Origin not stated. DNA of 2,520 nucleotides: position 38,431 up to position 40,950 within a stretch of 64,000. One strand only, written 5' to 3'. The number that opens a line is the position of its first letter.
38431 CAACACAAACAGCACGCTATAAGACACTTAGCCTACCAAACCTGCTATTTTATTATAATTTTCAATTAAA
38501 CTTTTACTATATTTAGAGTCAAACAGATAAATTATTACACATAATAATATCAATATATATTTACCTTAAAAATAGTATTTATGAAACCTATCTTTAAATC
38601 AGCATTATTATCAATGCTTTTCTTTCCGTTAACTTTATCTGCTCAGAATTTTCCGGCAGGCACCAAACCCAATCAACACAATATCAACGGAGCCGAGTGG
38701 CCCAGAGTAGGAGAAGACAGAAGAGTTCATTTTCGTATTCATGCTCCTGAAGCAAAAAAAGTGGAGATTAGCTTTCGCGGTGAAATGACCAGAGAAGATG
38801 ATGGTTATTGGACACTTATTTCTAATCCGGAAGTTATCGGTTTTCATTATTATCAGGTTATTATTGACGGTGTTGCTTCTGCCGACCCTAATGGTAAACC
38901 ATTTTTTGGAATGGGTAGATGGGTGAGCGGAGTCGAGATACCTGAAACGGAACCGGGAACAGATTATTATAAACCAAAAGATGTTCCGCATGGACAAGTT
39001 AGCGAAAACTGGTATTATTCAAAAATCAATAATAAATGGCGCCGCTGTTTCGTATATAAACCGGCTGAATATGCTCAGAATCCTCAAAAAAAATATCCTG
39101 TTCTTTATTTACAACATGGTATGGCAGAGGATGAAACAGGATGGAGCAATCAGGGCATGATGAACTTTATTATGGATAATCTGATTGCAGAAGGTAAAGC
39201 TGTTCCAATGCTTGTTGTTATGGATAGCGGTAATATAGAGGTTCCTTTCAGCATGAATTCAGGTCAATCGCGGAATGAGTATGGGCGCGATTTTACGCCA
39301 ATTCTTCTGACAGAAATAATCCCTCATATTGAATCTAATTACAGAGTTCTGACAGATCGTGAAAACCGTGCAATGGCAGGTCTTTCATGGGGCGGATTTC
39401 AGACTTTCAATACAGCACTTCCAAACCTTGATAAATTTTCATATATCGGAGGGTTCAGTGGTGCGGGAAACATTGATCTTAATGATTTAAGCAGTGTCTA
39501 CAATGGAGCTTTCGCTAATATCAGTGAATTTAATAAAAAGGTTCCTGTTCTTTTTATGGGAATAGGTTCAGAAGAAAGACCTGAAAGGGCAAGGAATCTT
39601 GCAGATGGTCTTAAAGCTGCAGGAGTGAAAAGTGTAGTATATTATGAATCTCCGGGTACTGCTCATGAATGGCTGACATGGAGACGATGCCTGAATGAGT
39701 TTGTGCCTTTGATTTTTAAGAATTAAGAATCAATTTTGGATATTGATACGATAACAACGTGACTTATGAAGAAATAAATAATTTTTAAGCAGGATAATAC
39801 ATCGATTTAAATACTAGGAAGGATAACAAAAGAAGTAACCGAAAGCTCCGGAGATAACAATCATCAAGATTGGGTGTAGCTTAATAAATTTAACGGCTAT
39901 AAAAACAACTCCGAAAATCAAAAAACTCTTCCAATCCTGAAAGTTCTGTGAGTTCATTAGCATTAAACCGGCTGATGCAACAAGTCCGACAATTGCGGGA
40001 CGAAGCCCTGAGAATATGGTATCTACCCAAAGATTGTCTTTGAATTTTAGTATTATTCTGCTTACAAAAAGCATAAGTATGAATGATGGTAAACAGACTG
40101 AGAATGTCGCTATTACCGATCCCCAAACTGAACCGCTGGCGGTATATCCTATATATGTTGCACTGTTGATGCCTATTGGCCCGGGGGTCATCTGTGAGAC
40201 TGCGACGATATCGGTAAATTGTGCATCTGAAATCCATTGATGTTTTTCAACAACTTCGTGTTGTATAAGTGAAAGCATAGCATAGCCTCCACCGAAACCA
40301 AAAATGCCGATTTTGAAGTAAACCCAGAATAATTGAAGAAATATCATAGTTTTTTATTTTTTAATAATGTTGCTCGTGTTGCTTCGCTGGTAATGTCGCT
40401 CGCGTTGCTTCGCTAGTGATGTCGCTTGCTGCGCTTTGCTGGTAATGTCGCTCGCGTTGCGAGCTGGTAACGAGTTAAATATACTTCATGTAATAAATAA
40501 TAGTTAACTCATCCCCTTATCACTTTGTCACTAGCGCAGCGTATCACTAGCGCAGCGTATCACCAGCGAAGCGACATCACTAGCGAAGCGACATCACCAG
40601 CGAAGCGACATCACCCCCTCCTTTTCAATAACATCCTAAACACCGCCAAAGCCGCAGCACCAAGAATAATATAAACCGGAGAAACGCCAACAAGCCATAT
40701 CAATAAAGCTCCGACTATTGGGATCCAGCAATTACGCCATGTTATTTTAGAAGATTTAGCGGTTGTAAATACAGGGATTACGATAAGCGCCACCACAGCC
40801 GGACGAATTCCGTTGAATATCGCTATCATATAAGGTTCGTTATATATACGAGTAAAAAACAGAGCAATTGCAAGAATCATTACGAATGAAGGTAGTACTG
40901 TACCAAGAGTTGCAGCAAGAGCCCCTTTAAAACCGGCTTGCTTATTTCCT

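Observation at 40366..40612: Two mutually inverted G+C-rich tandem-repeat arrays inserted exactly between the halves of a split chromate-transporter pair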

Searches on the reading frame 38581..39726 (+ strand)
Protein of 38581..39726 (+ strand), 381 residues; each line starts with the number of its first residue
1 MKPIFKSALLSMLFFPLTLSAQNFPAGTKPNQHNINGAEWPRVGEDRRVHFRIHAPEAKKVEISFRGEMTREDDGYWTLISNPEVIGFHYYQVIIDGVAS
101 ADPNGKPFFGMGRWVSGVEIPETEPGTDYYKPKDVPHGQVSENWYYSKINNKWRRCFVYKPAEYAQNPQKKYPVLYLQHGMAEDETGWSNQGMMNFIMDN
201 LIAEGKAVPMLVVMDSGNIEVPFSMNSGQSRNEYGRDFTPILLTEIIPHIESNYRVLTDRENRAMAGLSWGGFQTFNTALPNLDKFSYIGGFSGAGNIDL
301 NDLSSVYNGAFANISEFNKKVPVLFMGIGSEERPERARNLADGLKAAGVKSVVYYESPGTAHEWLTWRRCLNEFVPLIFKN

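Call 10: search_protein_families(library=pfam, proteins=[window:38581-39726:+])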
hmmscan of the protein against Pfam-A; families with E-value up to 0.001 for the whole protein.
window:38581-39726:+ (381 aa): 1 family
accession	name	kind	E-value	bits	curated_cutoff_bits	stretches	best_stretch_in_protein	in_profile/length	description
PF00756.26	Esterase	-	1.1e-18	68.3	22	1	151-333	5-195/251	Putative esterase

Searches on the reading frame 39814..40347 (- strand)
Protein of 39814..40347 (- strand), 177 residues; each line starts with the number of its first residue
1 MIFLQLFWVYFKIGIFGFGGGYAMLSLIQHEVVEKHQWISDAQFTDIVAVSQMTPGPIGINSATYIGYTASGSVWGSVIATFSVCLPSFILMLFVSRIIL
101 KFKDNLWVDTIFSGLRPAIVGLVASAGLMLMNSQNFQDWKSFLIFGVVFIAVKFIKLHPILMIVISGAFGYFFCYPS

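Call 10: search_protein_families(library=pfam, proteins=[window:39814-40347:-])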
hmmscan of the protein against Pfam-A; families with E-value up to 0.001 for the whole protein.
window:39814-40347:- (177 aa): 1 family
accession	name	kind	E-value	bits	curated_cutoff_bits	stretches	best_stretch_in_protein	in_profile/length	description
PF02417.20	Chromate_transp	-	2.3e-55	187.6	28.6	1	4-171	1-166/166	Chromate transporter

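Call 15: find_encoding_contigs(protein=window:39814-40347:-, flank=3000, max_places=10)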
Protein window:39814-40347:- (177 aa): 3 contigs read that carry it; 2 places shown.
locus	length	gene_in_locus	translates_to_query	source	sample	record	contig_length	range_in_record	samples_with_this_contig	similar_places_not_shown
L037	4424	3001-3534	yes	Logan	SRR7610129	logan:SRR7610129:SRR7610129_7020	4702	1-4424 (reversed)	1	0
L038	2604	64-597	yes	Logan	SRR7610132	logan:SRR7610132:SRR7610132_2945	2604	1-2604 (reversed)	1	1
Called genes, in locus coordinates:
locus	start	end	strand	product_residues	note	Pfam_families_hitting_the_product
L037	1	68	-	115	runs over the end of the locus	?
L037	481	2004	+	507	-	PF03321:GH3, PF23571:GH3_M, PF23572:GH3_C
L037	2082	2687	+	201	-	PF14063:DUF4254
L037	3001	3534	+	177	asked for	PF02417:Chromate_transp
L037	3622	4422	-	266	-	?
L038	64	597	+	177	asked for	PF02417:Chromate_transp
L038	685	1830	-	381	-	PF00756:Esterase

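Call 31: find_homologous_proteins(query=L037:2082-2687:+, max_evalue=1e-20)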
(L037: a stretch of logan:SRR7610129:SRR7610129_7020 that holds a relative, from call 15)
Query L037:2082-2687:+ (201 aa): 8000 proteins with E <= 1e-20 among 8000 candidates; the best 120 are listed.
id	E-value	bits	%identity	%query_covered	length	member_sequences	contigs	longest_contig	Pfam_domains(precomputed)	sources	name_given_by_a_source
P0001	4.5e-128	443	100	100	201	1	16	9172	PF14063.12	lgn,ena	-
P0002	1.2e-115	402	89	100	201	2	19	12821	PF14063.12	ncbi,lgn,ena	-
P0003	8.5e-108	377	83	100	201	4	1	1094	PF14063.12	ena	-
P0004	3.4e-107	375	84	100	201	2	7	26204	PF14063.12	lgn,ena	-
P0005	2.9e-103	362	64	100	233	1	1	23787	PF14063.12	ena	-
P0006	1.0e-99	350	77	100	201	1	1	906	PF14063.12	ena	-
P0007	1.4e-99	350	78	100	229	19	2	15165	PF14063.12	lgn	-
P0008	1.4e-99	350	77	100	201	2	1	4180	PF14063.12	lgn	-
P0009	1.4e-99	350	78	100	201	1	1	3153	PF14063.12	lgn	-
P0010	2.6e-99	349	79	100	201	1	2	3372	PF14063.12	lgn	-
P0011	2.8e-99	349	79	100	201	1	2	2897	PF14063.12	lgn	-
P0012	3.0e-99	349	78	100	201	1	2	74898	PF14063.12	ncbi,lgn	-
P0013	8.5e-99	347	77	100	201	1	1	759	PF14063.12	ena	-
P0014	2.5e-98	346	79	100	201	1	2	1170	PF14063.12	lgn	-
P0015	3.6e-98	345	77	100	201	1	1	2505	PF14063.12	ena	-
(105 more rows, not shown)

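Call 33: find_encoding_contigs(protein=P0001, flank=3000, max_places=10)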
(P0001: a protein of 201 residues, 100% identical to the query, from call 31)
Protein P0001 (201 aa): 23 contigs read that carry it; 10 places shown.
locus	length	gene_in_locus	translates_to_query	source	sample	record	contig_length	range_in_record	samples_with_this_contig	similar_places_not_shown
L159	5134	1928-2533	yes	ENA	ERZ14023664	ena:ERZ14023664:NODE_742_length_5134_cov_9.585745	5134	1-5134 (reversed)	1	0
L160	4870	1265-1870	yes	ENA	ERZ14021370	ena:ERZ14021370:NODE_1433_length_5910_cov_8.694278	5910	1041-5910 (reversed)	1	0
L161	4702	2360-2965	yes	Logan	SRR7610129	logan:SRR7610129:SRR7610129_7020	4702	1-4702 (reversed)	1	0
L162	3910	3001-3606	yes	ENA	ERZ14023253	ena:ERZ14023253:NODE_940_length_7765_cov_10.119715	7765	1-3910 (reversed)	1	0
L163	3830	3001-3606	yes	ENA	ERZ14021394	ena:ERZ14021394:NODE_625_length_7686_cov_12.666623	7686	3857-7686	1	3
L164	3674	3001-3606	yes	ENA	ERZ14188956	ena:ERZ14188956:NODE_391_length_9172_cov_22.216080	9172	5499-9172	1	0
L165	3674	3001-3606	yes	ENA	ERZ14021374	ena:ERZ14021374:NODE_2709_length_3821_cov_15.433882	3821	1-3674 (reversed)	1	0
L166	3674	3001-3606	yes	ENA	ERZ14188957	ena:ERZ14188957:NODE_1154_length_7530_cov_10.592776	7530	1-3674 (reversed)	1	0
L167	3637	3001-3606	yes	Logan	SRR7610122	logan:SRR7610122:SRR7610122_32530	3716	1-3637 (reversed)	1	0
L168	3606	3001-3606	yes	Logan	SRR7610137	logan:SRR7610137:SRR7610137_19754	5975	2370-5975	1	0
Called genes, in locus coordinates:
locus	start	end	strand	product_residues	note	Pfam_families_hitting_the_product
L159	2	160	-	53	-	?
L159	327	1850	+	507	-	PF03321:GH3, PF23571:GH3_M, PF23572:GH3_C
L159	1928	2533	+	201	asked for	PF14063:DUF4254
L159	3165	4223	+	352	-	PF01075:Glyco_transf_9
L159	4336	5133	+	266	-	?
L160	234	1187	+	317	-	PF03321:GH3, PF23571:GH3_M, PF23572:GH3_C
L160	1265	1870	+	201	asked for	PF14063:DUF4254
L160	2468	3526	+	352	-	PF01075:Glyco_transf_9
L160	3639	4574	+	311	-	PF06293:Kdo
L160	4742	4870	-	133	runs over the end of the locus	PF18291:HU-HIG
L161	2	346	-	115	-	?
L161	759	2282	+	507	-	PF03321:GH3, PF23571:GH3_M, PF23572:GH3_C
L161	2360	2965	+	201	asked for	PF14063:DUF4254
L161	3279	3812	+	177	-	PF02417:Chromate_transp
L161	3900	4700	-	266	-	?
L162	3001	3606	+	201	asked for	PF14063:DUF4254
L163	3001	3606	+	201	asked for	PF14063:DUF4254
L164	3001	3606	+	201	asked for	PF14063:DUF4254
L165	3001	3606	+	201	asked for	PF14063:DUF4254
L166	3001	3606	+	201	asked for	PF14063:DUF4254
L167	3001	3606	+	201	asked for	PF14063:DUF4254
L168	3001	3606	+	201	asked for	PF14063:DUF4254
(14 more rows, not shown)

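Call 44: find_encoding_contigs(protein=P0002, flank=2500, max_places=5)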
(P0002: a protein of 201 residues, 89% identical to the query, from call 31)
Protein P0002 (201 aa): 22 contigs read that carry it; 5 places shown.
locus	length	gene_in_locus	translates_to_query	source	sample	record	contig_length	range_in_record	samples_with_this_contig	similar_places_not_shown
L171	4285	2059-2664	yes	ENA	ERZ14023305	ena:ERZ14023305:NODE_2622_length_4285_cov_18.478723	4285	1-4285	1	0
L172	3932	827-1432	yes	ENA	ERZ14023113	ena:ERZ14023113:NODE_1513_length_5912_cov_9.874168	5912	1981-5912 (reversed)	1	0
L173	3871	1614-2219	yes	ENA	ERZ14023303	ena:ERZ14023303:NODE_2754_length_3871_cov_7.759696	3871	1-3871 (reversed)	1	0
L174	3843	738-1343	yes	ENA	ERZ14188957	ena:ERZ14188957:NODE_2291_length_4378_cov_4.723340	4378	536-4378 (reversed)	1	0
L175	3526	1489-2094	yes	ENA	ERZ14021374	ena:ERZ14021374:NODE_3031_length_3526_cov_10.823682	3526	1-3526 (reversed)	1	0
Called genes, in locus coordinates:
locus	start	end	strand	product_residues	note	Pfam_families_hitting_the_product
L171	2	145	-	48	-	?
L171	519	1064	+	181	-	PF00908:dTDP_sugar_isom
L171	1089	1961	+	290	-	PF00483:NTP_transferase, PF12804:NTP_transf_3 (weak)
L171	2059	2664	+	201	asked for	PF14063:DUF4254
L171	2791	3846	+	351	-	PF01075:Glyco_transf_9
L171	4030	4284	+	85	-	?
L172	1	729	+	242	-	?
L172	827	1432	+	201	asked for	PF14063:DUF4254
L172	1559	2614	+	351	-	PF01075:Glyco_transf_9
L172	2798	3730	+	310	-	PF06293:Kdo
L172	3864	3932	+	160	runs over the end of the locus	-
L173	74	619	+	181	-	PF00908:dTDP_sugar_isom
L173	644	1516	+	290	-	PF00483:NTP_transferase, PF12804:NTP_transf_3 (weak)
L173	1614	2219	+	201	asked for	PF14063:DUF4254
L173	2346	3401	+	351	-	PF01075:Glyco_transf_9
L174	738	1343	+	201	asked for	PF14063:DUF4254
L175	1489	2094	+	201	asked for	PF14063:DUF4254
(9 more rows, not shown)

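Call 45: find_encoding_contigs(protein=P0004, flank=2500, max_places=4)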
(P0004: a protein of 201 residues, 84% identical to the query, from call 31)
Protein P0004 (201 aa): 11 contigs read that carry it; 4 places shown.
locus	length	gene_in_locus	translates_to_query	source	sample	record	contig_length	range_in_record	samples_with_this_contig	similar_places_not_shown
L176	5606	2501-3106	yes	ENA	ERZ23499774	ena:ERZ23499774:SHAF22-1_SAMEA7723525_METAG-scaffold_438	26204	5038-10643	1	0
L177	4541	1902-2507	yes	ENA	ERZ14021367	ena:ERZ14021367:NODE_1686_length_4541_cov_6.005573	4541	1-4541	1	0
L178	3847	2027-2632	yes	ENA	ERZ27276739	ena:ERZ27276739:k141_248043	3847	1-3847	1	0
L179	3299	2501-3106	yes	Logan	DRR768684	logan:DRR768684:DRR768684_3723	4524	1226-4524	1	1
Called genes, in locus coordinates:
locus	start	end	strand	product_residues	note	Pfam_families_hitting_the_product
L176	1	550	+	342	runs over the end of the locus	PF14622:Ribonucleas_3_3, PF22935:RM44_endonuclase (weak), PF00636:Ribonuclease_3, PF00035:dsrm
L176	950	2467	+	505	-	PF03321:GH3, PF23571:GH3_M, PF23572:GH3_C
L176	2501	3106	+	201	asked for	PF14063:DUF4254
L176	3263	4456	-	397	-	PF00389:2-Hacid_dh, PF02826:2-Hacid_dh_C, PF11890:DUF3410 (weak)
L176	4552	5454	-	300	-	PF03279:Lip_A_acyltrans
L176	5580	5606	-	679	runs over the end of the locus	PF00133:tRNA-synt_1, PF09334:tRNA-synt_1g, PF08264:Anticodon_1 (weak), PF19303:Anticodon_3, PF01588:tRNA_bind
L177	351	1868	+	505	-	PF03321:GH3, PF23571:GH3_M, PF23572:GH3_C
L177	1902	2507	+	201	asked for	PF14063:DUF4254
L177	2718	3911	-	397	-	PF00389:2-Hacid_dh, PF02826:2-Hacid_dh_C, PF11890:DUF3410 (weak)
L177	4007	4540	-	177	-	?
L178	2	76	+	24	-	?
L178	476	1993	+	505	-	PF03321:GH3, PF23571:GH3_M, PF23572:GH3_C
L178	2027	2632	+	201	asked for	PF14063:DUF4254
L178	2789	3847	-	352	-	?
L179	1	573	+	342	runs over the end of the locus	PF14622:Ribonucleas_3_3, PF22935:RM44_endonuclase (weak), PF00636:Ribonuclease_3, PF00035:dsrm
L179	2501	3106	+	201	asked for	PF14063:DUF4254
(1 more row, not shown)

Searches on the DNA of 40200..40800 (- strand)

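Call 9: search_rna_families(source=window, start=40200, end=40800, threshold=evalue, max_evalue=10)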
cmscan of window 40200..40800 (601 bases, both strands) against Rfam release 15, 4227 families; matches with E-value up to 10: 3.
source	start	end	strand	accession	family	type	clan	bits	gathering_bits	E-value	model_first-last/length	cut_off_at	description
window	40324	40373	+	RF03208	mir-1781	Gene; miRNA;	-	16.9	68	2.6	1-86/86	no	mir-1781 microRNA precursor family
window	40314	40376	+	RF02111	IS009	Gene;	-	15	117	0.36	1-199/199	no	IS009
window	40226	40329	-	RF01773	rpsL_pseudo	Cis-reg; leader;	-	11.8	70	9.1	1-128/128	no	Pseudomonas rpsL leader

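Call 41: search_dna_similar(query=window:40350-40625:-, collection=plasmids, mode=distant, max_evalue=0.01, max_rows=30)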
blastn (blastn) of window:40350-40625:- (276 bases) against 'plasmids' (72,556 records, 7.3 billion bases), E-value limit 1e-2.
No match.

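Call 42: search_dna_similar(query=window:40350-40625:-, collection=phages, mode=distant, max_evalue=0.01, max_rows=20)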
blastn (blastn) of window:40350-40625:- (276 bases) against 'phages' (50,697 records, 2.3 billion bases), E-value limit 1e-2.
No match.
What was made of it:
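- On MITE: Plasmids and phages give no match (calls 41, 42).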

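Call 63: search_dna_similar(query=window:40520-40620:-, collection=ecoli_genomes, mode=distant, max_evalue=1, max_rows=10)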
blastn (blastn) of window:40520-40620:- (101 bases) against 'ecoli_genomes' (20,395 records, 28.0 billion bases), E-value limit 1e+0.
No match.
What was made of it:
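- Tried and rejected: No match against plasmids, phages or all complete E. coli genomes (calls 41, 42, 63).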
